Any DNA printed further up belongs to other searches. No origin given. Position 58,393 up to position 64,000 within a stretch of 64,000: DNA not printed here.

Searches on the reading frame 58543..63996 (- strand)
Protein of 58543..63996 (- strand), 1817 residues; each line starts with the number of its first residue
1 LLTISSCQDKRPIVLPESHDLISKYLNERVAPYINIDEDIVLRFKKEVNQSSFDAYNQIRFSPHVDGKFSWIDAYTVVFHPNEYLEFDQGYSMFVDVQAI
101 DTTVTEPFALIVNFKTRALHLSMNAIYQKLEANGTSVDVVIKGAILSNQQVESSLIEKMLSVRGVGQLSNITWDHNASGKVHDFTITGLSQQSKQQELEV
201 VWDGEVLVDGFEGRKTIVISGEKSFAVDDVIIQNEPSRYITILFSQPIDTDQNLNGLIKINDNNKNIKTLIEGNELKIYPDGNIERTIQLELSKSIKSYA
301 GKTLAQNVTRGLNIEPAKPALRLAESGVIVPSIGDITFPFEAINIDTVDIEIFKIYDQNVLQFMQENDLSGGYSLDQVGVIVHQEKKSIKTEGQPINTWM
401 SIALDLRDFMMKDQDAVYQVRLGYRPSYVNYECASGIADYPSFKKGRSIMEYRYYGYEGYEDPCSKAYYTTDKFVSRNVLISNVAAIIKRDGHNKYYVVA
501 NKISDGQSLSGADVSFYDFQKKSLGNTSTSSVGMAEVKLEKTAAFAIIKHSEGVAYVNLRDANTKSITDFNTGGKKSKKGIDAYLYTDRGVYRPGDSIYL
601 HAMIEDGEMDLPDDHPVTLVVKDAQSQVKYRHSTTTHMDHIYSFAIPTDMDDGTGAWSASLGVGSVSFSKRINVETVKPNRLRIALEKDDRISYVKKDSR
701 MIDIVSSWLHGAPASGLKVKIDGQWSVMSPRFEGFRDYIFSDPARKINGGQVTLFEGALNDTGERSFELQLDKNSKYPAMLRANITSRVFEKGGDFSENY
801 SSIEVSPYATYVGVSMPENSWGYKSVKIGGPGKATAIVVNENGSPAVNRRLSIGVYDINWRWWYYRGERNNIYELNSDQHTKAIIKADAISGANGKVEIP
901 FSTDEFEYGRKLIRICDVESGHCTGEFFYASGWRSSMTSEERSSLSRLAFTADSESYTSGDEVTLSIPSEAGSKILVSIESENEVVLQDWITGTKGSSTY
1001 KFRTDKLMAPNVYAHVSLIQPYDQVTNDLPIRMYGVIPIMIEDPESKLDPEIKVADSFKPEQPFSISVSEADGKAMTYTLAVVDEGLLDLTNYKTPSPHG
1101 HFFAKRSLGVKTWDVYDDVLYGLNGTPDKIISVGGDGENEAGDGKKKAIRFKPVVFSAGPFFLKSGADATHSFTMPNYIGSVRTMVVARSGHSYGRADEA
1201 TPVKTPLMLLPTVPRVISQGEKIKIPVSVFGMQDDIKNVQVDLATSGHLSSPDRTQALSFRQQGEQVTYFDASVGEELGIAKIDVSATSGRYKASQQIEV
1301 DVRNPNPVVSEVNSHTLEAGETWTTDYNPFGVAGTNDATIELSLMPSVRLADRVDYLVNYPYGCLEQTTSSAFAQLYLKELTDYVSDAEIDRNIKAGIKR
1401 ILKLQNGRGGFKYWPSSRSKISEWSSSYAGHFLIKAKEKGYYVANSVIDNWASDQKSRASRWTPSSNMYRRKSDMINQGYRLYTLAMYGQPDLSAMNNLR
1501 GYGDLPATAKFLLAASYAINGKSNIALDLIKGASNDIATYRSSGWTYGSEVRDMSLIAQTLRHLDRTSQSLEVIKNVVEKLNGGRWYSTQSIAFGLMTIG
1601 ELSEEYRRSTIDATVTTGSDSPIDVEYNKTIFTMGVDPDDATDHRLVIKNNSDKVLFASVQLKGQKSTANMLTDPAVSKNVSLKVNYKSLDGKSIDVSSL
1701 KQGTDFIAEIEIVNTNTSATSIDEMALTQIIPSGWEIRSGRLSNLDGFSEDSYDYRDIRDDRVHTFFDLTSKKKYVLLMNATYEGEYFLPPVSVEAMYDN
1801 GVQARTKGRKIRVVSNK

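Call 83: search_protein_families(library=pfam, proteins=[window:58543-63996:-], max_evalue=0.00001)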
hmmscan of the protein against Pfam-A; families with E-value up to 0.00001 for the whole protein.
window:58543-63996:- (1817 aa): 7 families
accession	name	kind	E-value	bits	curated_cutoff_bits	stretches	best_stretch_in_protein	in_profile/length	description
PF07703.20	A2M_BRD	-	4.1e-19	69.7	22.7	1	950-1090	3-140/140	Alpha-2-macroglobulin bait region domain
PF01835.25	MG2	-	4.9e-15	56.1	32.8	1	582-673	1-95/96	MG2 domain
PF17973.7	bMG10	-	7e-13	49.3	26.2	1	1682-1799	3-129/131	Bacterial Alpha-2-macroglobulin MG10 domain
PF17972.7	bMG5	-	3.4e-12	47.3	26.5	1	681-794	2-114/127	Bacterial Alpha-2-macroglobulin MG5 domain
PF11974.14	bMG3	-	5.5e-10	39.6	34.9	1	482-576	2-102/103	Bacterial alpha-2-macroglobulin MG3 domain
PF00207.28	A2M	-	5.6e-10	39.4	21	1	1167-1243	14-92/92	Alpha-2-macroglobulin family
PF17962.7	bMG6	-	4.5e-08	33.7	23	1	823-933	8-112/112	Bacterial macroglobulin domain 6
